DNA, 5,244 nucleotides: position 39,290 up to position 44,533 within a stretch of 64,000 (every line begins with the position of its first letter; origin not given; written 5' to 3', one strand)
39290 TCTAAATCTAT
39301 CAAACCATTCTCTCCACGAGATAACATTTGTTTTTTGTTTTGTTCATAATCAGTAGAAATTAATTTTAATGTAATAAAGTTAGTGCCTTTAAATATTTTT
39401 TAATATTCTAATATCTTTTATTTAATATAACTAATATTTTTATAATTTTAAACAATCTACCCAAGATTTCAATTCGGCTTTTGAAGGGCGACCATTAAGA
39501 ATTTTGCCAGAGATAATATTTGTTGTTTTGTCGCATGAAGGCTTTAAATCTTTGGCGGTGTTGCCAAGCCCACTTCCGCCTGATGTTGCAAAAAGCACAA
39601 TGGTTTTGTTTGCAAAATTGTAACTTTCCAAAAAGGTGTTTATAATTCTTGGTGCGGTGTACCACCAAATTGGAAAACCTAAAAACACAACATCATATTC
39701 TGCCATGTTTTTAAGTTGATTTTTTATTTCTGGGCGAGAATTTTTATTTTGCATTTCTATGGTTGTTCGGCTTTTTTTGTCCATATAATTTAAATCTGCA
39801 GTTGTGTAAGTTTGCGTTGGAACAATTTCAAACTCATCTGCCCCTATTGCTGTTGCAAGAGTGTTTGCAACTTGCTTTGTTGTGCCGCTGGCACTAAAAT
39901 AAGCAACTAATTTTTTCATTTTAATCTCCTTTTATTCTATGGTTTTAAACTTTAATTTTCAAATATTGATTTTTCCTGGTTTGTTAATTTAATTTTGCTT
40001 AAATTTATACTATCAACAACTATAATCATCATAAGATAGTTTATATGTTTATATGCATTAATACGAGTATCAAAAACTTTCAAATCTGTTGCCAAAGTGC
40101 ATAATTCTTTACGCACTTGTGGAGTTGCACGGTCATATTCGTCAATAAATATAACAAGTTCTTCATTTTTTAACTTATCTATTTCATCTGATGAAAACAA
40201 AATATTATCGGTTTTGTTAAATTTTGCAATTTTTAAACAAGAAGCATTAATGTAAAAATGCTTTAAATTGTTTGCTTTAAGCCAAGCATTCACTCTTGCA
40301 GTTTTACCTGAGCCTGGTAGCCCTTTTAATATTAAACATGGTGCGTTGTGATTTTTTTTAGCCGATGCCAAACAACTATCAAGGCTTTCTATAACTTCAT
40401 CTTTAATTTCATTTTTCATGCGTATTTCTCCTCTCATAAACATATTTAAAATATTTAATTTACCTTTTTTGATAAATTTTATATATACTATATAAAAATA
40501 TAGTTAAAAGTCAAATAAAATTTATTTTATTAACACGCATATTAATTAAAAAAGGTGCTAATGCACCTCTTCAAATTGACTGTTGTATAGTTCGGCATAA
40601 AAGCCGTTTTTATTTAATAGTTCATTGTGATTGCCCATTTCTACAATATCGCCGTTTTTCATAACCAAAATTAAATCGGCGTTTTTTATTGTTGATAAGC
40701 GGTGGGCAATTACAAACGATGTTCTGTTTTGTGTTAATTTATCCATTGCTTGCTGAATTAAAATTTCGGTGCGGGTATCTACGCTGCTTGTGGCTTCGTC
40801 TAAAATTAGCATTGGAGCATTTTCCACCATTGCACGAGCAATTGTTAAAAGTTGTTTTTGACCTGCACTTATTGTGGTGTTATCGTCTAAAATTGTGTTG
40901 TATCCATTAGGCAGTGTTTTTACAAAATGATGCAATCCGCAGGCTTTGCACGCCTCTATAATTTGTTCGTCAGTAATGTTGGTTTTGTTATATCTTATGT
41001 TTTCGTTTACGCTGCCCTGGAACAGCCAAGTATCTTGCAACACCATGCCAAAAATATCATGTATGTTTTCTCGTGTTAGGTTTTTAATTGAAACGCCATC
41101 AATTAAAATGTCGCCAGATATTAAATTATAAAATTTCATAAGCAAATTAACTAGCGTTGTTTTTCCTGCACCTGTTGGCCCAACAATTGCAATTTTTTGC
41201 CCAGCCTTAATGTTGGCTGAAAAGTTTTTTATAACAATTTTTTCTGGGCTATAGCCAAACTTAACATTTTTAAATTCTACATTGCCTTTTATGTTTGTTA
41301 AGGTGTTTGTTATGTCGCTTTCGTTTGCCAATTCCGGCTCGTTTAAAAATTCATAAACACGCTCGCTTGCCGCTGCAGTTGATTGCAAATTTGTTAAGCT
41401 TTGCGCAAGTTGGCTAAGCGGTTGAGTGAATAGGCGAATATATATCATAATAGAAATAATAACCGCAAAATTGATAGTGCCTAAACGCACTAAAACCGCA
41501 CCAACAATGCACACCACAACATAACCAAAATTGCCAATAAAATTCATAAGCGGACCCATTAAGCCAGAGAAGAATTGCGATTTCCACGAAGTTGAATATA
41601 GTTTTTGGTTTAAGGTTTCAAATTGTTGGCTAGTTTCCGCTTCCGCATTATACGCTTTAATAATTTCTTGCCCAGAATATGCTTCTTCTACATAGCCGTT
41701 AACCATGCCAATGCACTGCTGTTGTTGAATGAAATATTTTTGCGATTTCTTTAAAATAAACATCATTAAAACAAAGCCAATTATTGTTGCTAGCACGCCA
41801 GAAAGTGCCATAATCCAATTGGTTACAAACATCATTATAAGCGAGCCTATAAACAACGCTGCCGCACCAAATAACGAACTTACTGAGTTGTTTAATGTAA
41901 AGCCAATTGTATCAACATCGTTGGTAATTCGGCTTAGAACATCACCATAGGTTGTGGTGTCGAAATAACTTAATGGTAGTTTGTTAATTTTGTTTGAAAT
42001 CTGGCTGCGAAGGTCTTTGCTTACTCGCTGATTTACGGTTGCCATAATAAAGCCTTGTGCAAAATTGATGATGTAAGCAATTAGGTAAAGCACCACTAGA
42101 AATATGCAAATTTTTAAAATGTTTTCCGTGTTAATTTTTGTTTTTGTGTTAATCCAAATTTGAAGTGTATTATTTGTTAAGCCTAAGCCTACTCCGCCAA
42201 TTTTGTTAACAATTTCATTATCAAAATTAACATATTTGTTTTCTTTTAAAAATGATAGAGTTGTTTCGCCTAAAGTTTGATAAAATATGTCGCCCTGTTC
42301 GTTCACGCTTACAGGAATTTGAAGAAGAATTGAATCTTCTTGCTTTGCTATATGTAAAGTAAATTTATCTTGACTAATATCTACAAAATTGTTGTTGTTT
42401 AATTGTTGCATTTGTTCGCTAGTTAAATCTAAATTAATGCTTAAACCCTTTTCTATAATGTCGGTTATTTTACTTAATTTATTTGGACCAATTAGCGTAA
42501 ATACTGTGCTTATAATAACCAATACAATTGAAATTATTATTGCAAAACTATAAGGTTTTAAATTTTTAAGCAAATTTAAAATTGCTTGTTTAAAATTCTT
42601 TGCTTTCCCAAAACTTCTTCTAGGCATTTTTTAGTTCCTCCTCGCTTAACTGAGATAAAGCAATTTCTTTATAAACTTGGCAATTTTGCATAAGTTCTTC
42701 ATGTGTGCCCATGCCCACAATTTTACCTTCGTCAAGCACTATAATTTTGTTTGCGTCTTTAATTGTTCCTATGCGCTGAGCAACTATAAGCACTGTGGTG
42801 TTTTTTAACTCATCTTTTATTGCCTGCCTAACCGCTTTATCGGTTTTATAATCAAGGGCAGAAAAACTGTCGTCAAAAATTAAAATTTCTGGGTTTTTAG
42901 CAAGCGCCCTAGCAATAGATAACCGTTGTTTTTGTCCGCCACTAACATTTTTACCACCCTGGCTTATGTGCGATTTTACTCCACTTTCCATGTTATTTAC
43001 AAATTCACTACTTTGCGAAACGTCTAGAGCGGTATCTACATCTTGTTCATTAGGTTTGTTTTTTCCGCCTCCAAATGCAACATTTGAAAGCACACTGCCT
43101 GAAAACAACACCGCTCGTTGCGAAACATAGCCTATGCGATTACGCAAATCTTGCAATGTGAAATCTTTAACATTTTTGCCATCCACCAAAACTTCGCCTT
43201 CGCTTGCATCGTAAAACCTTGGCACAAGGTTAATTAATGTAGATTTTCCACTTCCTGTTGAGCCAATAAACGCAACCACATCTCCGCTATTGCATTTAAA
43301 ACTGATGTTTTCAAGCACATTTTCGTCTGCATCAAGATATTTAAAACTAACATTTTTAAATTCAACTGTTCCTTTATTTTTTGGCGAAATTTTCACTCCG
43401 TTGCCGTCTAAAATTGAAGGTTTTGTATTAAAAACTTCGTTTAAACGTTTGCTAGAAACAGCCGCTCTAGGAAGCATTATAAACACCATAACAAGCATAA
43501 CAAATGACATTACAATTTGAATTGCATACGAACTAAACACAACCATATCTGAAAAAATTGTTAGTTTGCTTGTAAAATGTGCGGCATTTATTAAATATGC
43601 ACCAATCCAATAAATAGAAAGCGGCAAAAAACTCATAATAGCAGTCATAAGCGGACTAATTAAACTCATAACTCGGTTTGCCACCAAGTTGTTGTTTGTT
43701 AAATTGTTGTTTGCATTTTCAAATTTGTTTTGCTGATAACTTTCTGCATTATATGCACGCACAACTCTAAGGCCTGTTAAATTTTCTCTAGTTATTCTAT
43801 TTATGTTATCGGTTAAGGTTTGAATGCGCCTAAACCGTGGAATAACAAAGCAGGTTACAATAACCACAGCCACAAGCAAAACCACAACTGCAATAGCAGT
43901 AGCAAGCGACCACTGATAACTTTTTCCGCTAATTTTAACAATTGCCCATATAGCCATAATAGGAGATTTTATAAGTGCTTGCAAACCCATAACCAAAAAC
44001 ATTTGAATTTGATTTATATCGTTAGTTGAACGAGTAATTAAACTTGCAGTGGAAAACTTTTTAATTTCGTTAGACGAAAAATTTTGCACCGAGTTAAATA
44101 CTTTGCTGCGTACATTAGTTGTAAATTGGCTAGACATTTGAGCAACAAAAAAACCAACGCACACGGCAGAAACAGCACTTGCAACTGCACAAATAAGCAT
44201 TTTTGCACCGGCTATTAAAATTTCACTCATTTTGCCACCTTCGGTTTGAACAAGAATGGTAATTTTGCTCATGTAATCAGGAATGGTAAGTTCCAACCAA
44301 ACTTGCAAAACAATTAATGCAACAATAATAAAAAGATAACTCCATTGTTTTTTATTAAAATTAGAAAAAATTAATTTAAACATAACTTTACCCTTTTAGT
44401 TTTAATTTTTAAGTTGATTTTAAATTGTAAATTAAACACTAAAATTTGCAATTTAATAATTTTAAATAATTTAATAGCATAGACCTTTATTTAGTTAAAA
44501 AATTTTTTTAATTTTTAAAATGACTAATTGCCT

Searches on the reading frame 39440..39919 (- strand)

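Call 83: search_protein_families(library=pfam, proteins=[window:39440-39919:-], max_evalue=0.01)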
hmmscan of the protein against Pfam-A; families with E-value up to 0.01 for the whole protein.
window:39440-39919:- (159 aa): 5 families
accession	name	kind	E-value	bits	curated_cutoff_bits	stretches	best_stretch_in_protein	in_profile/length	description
PF12682.12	Flavodoxin_4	-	4.7e-67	224.7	24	1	2-155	1-153/155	Flavodoxin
PF02525.22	Flavodoxin_2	-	1.5e-07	31.8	27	1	7-107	7-110/198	Flavodoxin-like fold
PF03358.20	FMN_red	-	1.8e-06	28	24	1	9-130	11-133/152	NADPH-dependent FMN reductase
PF12641.12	Flavodoxin_3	-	3.4e-06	27.4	27.5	1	58-125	24-89/160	Flavodoxin domain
PF12724.12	Flavodoxin_5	-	7.8e-06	26.7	27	1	4-47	1-45/145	Flavodoxin domain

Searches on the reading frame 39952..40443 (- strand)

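Call 83: search_protein_families(library=pfam, proteins=[window:39952-40443:-], max_evalue=0.01)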
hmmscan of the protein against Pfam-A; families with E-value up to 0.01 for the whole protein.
window:39952-40443:- (163 aa): 8 families
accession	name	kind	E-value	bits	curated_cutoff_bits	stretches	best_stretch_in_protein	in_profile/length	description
PF13191.12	AAA_16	-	1.1e-07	32.9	32.6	1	15-69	6-60/167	AAA ATPase domain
PF00004.35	AAA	-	1.2e-05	26.2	21.2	1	38-110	2-73/131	ATPase family associated with various cellular activities (AAA)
PF13173.12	AAA_14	-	0.0003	21.2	27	1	35-106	3-74/129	AAA domain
PF05496.18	RuvB_N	-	0.0012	19.1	27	1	15-121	13-111/159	Holliday junction DNA helicase RuvB P-loop domain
PF07728.20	AAA_5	-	0.0014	19.1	22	0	37-119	2-91/139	AAA domain (dynein-related subfamily)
PF25199.1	nSTAND_NTPase5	-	0.0017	18.6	34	1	13-113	24-115/145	Novel STAND NTPase 5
PF13401.12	AAA_22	-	0.0043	17.8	27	0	32-72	3-39/130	AAA domain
PF13245.12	AAA_19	-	0.0063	17.1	25.1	0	29-59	6-36/134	AAA domain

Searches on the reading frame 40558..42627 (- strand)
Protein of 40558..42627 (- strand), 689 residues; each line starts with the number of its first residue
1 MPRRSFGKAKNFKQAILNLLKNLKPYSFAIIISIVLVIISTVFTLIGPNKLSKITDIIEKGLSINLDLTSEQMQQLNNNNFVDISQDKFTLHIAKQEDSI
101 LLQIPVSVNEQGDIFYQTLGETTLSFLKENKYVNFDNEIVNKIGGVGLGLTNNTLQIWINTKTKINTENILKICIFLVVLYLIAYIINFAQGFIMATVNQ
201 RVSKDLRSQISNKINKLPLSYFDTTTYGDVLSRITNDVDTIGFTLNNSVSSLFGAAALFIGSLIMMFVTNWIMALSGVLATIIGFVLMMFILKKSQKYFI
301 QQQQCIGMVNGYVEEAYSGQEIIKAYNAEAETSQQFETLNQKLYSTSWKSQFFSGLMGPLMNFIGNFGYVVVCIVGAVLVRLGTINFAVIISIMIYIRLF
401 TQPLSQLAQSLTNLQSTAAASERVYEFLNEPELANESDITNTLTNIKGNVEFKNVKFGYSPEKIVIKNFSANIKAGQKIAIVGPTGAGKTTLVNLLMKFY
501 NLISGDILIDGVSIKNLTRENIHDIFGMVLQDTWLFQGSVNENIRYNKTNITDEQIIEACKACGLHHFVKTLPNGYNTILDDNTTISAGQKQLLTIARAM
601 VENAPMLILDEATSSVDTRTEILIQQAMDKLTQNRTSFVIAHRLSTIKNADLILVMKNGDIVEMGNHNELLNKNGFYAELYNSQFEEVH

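Call 16: search_protein_families(library=pfam, proteins=[window:40558-42627:-], max_evalue=0.00001)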
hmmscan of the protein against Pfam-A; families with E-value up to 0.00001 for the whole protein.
window:40558-42627:- (689 aa): 3 families
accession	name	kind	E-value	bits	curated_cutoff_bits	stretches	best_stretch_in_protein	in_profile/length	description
PF00664.28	ABC_membrane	-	4.1e-48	164.9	28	1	145-404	12-274/274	ABC transporter transmembrane region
PF00005.33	ABC_tran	-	1.3e-29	104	25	1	467-614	2-137/137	ABC transporter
PF02463.25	SMC_N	-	1.6e-06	28.2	40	0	546-656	113-211/220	RecF/RecN/SMC N terminal domain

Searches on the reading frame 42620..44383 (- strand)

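Call 16: search_protein_families(library=pfam, proteins=[window:42620-44383:-], max_evalue=0.00001)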
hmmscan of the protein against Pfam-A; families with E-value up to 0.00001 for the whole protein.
window:42620-44383:- (587 aa): 3 families
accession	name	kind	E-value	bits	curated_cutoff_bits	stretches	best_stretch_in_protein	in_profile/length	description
PF00005.33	ABC_tran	-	2.3e-30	106.4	25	1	357-507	1-136/137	ABC transporter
PF00664.28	ABC_membrane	-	6.7e-27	95.3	28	1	17-293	1-273/274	ABC transporter transmembrane region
PF02463.25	SMC_N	-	6.3e-06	26.2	40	0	361-549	135-210/220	RecF/RecN/SMC N terminal domain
